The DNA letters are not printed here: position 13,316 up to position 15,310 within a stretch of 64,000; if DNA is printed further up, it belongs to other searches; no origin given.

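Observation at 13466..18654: TonB-receptor-linked pair of exported heme-c + CarboxypepD_reg + Vgb-type propeller fusion proteins bracketing a serine hydrolase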

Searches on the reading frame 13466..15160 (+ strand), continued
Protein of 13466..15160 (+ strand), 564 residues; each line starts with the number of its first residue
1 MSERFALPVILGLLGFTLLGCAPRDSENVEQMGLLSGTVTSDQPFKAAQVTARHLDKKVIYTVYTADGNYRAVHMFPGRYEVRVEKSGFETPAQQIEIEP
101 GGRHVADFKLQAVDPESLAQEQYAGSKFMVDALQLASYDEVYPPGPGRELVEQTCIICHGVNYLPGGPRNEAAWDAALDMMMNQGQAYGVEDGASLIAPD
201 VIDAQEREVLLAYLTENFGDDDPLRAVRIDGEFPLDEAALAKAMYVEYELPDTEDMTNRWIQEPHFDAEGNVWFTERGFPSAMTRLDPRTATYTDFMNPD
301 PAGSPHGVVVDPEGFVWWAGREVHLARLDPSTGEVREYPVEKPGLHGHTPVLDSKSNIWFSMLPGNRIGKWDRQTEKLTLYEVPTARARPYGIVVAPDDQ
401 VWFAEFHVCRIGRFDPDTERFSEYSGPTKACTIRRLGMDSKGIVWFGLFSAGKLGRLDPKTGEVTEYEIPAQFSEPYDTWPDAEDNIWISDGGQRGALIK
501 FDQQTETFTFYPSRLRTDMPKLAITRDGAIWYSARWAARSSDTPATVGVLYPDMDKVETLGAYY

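Call 20: find_encoding_contigs(protein=P0011, flank=10000, max_places=3)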
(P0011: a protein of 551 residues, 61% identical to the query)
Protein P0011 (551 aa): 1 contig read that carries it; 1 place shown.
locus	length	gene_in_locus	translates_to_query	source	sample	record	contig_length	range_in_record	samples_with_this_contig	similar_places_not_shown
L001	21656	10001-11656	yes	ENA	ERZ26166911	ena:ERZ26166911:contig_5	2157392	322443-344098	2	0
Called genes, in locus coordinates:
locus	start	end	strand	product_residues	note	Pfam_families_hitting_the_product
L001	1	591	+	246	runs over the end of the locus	-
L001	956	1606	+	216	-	PF02798:GST_N, PF13409:GST_N_2, PF13417:GST_N_3, PF00043:GST_C, PF14497:GST_C_3 (weak), PF13410:GST_C_2 (faint)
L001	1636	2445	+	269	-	PF13489:Methyltransf_23, PF01209:Ubie_methyltran (weak), PF13847:Methyltransf_31, PF08241:Methyltransf_11, PF08242:Methyltransf_12, PF13649:Methyltransf_25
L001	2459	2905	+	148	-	PF02639:DUF188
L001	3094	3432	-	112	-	-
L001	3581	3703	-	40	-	-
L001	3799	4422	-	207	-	PF14499:DUF4437 (weak)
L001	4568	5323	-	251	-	PF14499:DUF4437, PF12973:Cupin_7 (weak)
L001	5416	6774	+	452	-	PF00083:Sugar_tr, PF03137:OATP (faint), PF07690:MFS_1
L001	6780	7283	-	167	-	PF04266:ASCH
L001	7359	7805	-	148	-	PF08894:DUF1838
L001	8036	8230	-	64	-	-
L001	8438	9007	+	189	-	PF00903:Glyoxalase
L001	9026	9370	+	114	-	PF00296:Bac_luciferase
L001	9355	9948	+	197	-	PF00296:Bac_luciferase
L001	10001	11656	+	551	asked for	PF13620:CarboxypepD_reg (weak), PF24684:Vgb_lyase, PF08450:SGL (faint), PF24684:Vgb_lyase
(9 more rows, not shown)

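Call 21: find_encoding_contigs(protein=P0015, flank=10000, max_places=2)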
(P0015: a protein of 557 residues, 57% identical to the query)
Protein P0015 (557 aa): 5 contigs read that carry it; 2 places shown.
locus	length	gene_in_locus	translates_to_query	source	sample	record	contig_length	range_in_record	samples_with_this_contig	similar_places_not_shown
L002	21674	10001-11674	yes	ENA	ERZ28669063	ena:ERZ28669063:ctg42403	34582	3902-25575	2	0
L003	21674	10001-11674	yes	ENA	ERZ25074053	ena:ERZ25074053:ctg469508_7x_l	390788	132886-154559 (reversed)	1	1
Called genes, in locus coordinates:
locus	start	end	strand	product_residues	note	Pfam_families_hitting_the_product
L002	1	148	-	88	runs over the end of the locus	PF13276:HTH_21 (weak)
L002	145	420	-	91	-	PF01527:HTH_Tnp_1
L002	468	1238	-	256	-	-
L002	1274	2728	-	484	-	PF20473:MmeI_Mtase, PF20466:MmeI_TRD, PF20467:MmeI_C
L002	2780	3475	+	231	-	PF13610:DDE_Tnp_IS240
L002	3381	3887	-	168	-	PF13356:Arm-DNA-bind_3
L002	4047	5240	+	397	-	-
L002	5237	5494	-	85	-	-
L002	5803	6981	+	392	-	PF13489:Methyltransf_23, PF01209:Ubie_methyltran, PF05175:MTS (weak), PF08241:Methyltransf_11, PF08242:Methyltransf_12, PF13649:Methyltransf_25, PF13847:Methyltransf_31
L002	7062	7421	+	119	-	-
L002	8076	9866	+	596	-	PF00561:Abhydrolase_1, PF03096:Ndr (faint), PF12146:Hydrolase_4 (faint), PF12697:Abhydrolase_6, PF00561:Abhydrolase_1, PF12697:Abhydrolase_6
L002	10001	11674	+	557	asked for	PF13620:CarboxypepD_reg (faint), PF21959:DUF6923 (faint), PF24684:Vgb_lyase, PF08450:SGL (faint), PF24684:Vgb_lyase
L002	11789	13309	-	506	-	PF07519:Tannase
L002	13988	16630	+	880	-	PF07715:Plug, PF00593:TonB_dep_Rec_b-barrel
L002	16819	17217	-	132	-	PF00890:FAD_binding_2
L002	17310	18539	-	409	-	PF02424:ApbE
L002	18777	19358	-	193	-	PF04205:FMN_bind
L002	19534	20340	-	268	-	PF00106:adh_short, PF08659:KR (weak), PF13561:adh_short_C2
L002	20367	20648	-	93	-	PF13561:adh_short_C2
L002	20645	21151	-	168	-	PF00106:adh_short, PF08659:KR, PF13561:adh_short_C2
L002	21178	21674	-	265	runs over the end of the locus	PF00106:adh_short, PF08659:KR (weak), PF13561:adh_short_C2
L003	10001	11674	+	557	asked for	PF13620:CarboxypepD_reg (faint), PF21959:DUF6923 (faint), PF24684:Vgb_lyase, PF08450:SGL (faint), PF24684:Vgb_lyase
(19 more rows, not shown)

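Call 22: find_encoding_contigs(protein=P0005, flank=10000, max_places=2)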
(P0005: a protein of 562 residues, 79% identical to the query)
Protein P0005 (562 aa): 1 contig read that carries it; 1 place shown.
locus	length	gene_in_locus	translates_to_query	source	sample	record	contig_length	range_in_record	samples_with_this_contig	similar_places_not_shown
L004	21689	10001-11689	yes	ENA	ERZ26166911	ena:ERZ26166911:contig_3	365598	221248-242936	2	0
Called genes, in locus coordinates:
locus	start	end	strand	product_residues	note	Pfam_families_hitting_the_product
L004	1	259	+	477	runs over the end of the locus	PF00092:VWA, PF13519:VWA_2, PF13768:VWA_3 (weak), PF28306:LIC10012_N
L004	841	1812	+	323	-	-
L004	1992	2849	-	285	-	PF13247:Fer4_11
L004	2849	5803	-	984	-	PF21423:AhtL-like_1st, PF00384:Molybdopterin, PF01568:Molydop_binding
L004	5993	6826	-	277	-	PF01557:FAA_hydrolase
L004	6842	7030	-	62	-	PF01042:Ribonuc_L-PSP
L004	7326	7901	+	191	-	-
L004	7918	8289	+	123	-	-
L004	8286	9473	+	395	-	PF01209:Ubie_methyltran, PF05175:MTS (faint), PF13489:Methyltransf_23, PF13847:Methyltransf_31, PF08241:Methyltransf_11, PF08242:Methyltransf_12, PF13649:Methyltransf_25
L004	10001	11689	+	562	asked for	PF13620:CarboxypepD_reg, PF24684:Vgb_lyase, PF08450:SGL (faint)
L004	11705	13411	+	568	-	PF13620:CarboxypepD_reg, PF08450:SGL (faint), PF21959:DUF6923 (faint), PF24684:Vgb_lyase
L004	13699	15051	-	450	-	PF07690:MFS_1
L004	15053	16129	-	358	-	PF03009:GDPD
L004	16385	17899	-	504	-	PF05598:DUF772, PF01609:DDE_Tnp_1 (weak), PF13751:DDE_Tnp_1_6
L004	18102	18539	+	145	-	-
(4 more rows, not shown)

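Call 23: predict_structure(alignment_id=A1)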
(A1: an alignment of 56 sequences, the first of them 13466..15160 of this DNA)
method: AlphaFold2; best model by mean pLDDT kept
length: 564 residues; sequences in the alignment: 56
mean_pLDDT: 91.5   pTM: 0.90
mean pLDDT of the five models: 91.5, 90.8, 90.1, 89.0, 88.4
residues with pLDDT >= 90: 447; 70-90: 81; 50-70: 30; < 50: 6
segments of 3 or more residues with pLDDT < 50: 20-24
pLDDT, mean of each block of 10 residues (from residue 1): 60 61 56 96 94 97 97 97 93 97 97 70 73 86 95 92 92 95 82 85 93 96 88 89 97 92 95 95 97 96 95 97 96 97 92 98 94 97 92 95 93 97 92 95 96 97 97 94 97 92 97 93 95 92 93 94 95
secondary structure, 60 per line:
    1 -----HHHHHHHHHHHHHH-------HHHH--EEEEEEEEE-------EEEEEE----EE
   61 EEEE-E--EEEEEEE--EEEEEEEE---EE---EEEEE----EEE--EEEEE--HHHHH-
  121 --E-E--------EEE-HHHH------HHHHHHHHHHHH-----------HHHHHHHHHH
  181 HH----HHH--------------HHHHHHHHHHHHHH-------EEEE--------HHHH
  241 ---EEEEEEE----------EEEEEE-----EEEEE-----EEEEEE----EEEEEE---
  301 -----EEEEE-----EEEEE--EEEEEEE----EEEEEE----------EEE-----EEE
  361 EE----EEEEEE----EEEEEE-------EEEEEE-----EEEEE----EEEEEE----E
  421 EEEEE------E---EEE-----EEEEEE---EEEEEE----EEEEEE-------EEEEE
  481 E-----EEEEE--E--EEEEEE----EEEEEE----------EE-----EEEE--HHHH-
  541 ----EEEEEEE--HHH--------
elements in order: H6-19 H27-30 E33-41 E49-54 E59-64 E69-75 E78-85 E94-98 E103-105 E108-112 H115-119 E134-136 H138-141 H148-159 H171-182 H204-217 E225-228 H237-240 E244-250 E261-266 E272-276 E282-287 E292-297 E306-310 E316-320 E323-329 E334-339 E350-352 E358-362 E367-372 E377-382 E390-395 E401-405 E410-415 E420-425 E436-438 E444-449 E453-458 E463-468 E476-481 E487-491 E497-502 E507-512 E530-533 H536-539 E545-551

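Call 25: find_encoding_contigs(protein=P0017, flank=10000, max_places=2)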
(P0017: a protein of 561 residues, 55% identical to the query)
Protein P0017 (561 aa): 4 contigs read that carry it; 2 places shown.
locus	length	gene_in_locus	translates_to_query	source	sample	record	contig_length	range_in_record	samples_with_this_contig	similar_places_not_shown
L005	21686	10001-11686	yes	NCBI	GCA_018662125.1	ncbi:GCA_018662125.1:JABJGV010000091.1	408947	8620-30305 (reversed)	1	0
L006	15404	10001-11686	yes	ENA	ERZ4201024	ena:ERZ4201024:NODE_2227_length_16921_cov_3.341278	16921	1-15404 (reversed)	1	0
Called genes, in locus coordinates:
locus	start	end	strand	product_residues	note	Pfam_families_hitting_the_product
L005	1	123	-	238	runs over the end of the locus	PF00072:Response_reg, PF00486:Trans_reg_C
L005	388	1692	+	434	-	PF00006:ATP-synt_ab, PF18269:T3SS_ATPase_C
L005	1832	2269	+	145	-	PF02050:FliJ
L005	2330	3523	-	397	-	PF00226:DnaJ, PF06347:SH3_4 (weak), PF08239:SH3_3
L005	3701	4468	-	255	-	PF01488:Shikimate_DH, PF01073:3Beta_HSD (weak), PF01370:Epimerase, PF05368:NmrA, PF13460:NAD_binding_10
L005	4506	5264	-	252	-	PF00106:adh_short, PF08659:KR, PF13561:adh_short_C2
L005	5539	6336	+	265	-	PF00106:adh_short, PF01370:Epimerase (faint), PF08659:KR (weak), PF13561:adh_short_C2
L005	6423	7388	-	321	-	PF08894:DUF1838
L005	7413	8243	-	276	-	PF08894:DUF1838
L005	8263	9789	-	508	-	PF00450:Peptidase_S10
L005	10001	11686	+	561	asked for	PF13620:CarboxypepD_reg, PF08450:SGL (faint), PF24684:Vgb_lyase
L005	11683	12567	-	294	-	PF05050:Methyltransf_21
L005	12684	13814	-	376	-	PF00355:Rieske, PF11723:Aromatic_hydrox (faint), PF19112:VanA_C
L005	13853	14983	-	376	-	PF00355:Rieske, PF11723:Aromatic_hydrox (faint), PF19112:VanA_C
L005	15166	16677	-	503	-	PF00496:SBP_bac_5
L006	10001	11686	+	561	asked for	PF13620:CarboxypepD_reg, PF08450:SGL (faint), PF24684:Vgb_lyase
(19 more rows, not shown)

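Call 26: find_encoding_contigs(protein=P0052, flank=10000, max_places=2)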
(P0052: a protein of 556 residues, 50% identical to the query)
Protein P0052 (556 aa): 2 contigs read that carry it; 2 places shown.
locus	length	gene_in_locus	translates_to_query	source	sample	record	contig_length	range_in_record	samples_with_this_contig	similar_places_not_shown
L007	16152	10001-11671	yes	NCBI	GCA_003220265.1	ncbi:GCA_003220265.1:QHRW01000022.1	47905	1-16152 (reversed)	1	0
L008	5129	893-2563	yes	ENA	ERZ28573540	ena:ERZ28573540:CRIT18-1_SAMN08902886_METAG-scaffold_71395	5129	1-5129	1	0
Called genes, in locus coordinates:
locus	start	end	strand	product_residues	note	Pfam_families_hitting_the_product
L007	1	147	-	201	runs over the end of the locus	PF02775:TPP_enzyme_C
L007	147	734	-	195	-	PF02776:TPP_enzyme_N (faint)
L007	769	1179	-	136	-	PF00072:Response_reg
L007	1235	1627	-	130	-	PF00072:Response_reg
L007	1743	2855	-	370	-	PF08309:LVIVD (faint)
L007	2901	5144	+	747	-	PF03176:MMPL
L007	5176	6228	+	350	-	PF02558:ApbA, PF08546:ApbA_C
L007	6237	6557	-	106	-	PF11604:CusF_Ec (weak)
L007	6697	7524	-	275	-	PF00027:cNMP_binding, PF06210:DUF1003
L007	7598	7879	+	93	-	PF24696:UGSC (weak)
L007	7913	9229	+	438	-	PF24696:UGSC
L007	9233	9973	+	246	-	PF01177:Asp_Glu_race, PF17645:Amdase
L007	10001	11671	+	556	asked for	PF13620:CarboxypepD_reg (weak), PF08450:SGL (faint), PF24684:Vgb_lyase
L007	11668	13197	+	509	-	PF00496:SBP_bac_5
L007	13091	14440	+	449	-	PF04909:Amidohydro_2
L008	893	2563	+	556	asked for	PF13620:CarboxypepD_reg (weak), PF08450:SGL (faint), PF24684:Vgb_lyase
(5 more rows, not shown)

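Call 27: fold_search(model_id=the predicted structure, library=pdb)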
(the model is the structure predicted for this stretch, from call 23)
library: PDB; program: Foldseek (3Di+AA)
matches with E <= 10: 1954; with E <= 0.001: 1775
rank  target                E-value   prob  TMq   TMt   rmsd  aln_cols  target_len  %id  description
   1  2qc5                  6.5e-21  1.00  0.49  0.89   2.3       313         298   23  Streptogramin B lyase structure (released 2008-10-14)
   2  2z2n                  1.4e-20  1.00  0.48  0.89   2.5       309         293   22  Crystal Structure of selenomethionine substituted virginiamycin B lyase from Staphylococcus aureus (released 2007-06-19)
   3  2z2o_D                3.3e-20  1.00  0.47  0.87   2.6       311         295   22  Crystal Structure of apo virginiamycin B lyase from Staphylococcus aureus (released 2007-06-19)
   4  2z2o_C                5.3e-20  1.00  0.47  0.86   2.7       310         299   22  Crystal Structure of apo virginiamycin B lyase from Staphylococcus aureus (released 2007-06-19)
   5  2z2p_A                3.9e-19  1.00  0.48  0.90   2.5       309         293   21  Crystal Structure of catalytically inactive H270A virginiamycin B lyase from Staphylococcus aureus with Quinupristin (released 2007-06-19)
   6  2z2o_A                2.2e-18  1.00  0.39  0.72   4.6       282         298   20  Crystal Structure of apo virginiamycin B lyase from Staphylococcus aureus (released 2007-06-19)
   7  4a2m_C                1.1e-14  1.00  0.43  0.33  21.0       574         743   12  Structure of the periplasmic domain of the heparin and heparan sulphate sensing hybrid two component system BT4663 in  (released 2012-05-02)
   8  4a2m_D                1.5e-14  1.00  0.42  0.33  19.8       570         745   11  Structure of the periplasmic domain of the heparin and heparan sulphate sensing hybrid two component system BT4663 in  (released 2012-05-02)
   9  4a2m_B                1.6e-14  1.00  0.43  0.33  19.7       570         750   12  Structure of the periplasmic domain of the heparin and heparan sulphate sensing hybrid two component system BT4663 in  (released 2012-05-02)
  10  4a2m_A                2.3e-14  1.00  0.43  0.33  20.4       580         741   12  Structure of the periplasmic domain of the heparin and heparan sulphate sensing hybrid two component system BT4663 in  (released 2012-05-02)
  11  4a2l_E                2.0e-13  1.00  0.43  0.33  20.5       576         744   12  Structure of the periplasmic domain of the heparin and heparan sulphate sensing hybrid two component system BT4663 in  (released 2012-05-02)
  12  4a2l_B                3.2e-13  1.00  0.43  0.33  18.4       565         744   12  Structure of the periplasmic domain of the heparin and heparan sulphate sensing hybrid two component system BT4663 in  (released 2012-05-02)
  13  4a2l_C                4.5e-13  1.00  0.43  0.33  20.2       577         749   12  Structure of the periplasmic domain of the heparin and heparan sulphate sensing hybrid two component system BT4663 in  (released 2012-05-02)
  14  4a2l_A                5.8e-13  1.00  0.43  0.33  18.2       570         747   11  Structure of the periplasmic domain of the heparin and heparan sulphate sensing hybrid two component system BT4663 in  (released 2012-05-02)
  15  4a2l_F                7.7e-13  1.00  0.43  0.33  18.5       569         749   12  Structure of the periplasmic domain of the heparin and heparan sulphate sensing hybrid two component system BT4663 in  (released 2012-05-02)
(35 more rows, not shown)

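Call 29: find_related_loci(query=A1, collection=genome_contigs, flank=10000)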
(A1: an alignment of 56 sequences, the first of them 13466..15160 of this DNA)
Query A1 (564 aa) in genome_contigs; peptide patterns used: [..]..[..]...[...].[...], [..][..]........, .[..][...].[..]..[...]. (x = any residue, [..] = any of these).
167 stretches matched a pattern; 80 encode a relative of the query (tblastn E <= 1e-3); 77 distinct loci.
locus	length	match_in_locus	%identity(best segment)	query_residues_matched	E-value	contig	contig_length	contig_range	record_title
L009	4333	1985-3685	75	1-564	0e+0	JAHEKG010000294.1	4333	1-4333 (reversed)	MAG: Rhodospirillales bacterium isolate Ww578 NODE_92385_length_4333_cov_1.813628, whole genome shotgun sequence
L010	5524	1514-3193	59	14-564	0e+0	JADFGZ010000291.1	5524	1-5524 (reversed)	MAG: Acidobacteria bacterium isolate B32T1B5 B32T1B5_NODE25006, whole genome shotgun sequence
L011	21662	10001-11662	55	10-564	0e+0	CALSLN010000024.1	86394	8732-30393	MAG: uncultured Rhodospirillaceae bacterium isolate A_MB309 genome assembly, contig: contig_13960_A_MB309, whole genome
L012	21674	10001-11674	55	9-564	0e+0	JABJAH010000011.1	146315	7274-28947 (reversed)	MAG: Rhodospirillaceae bacterium isolate SI073_bin184 k141_713848, whole genome shotgun sequence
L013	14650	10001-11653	54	6-564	0e+0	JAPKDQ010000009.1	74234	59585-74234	MAG: Rhodospirillaceae bacterium isolate ANT-94 NODE_115_length_74234_cov_10.600143, whole genome shotgun sequence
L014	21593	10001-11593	56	33-564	0e+0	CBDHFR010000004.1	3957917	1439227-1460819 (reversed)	MAG: Rhodospirillaceae bacterium isolate 78a68249-97fb-475d-9422-75db5b547fb3 genome assembly, contig: contig_4, whole g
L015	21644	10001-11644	55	16-564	0e+0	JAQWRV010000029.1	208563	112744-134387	MAG: Rhodospirillaceae bacterium isolate cluster2_bin.43 k141_187347, whole genome shotgun sequence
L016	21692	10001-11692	53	1-564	0e+0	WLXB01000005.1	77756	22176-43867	MAG: Alphaproteobacteria bacterium isolate s3_metabat2_60 NODE_118_length_77756_cov_3.916951, whole genome shotgun seque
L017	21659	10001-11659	54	10-564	0e+0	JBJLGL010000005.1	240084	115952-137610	MAG: Rhodospirillaceae bacterium isolate LRMED-281 Rhodospirillaceae-LRMED-281-C15, whole genome shotgun sequence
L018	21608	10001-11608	55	28-564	0e+0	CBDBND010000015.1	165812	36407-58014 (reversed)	MAG: Rhodospirillaceae bacterium isolate b55fd1ce-de5f-49db-9ad1-46d69e25669b genome assembly, contig: contig_15, whole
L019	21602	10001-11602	53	33-564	0e+0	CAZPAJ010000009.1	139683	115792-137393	MAG TPA_asm: uncultured Acidibacter sp. isolate SRP319275_co3_24 genome assembly, contig: NODE_177_length_139683_cov_10.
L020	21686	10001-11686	49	7-564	0e+0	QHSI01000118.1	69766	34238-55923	MAG: Candidatus Rokuibacteriota bacterium isolate AR34 14_0903_05_40cm_scaffold_378_curated, whole genome shotgun sequen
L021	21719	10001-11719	52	1-564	0e+0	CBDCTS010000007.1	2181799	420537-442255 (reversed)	MAG: Terriglobia bacterium isolate 6dc17036-7920-4a95-afe7-226df0c4525f genome assembly, contig: contig_6, whole genome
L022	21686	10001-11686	48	10-564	1e-179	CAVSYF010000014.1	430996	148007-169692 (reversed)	MAG: Bryobacterales bacterium isolate MFD05512.bin.2.53 genome assembly, contig: contig_18185, whole genome shotgun sequ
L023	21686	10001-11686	48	1-564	5e-178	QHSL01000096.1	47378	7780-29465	MAG: Candidatus Rokuibacteriota bacterium isolate AR31 14_1009_16_40cm_scaffold_927_curated, whole genome shotgun sequen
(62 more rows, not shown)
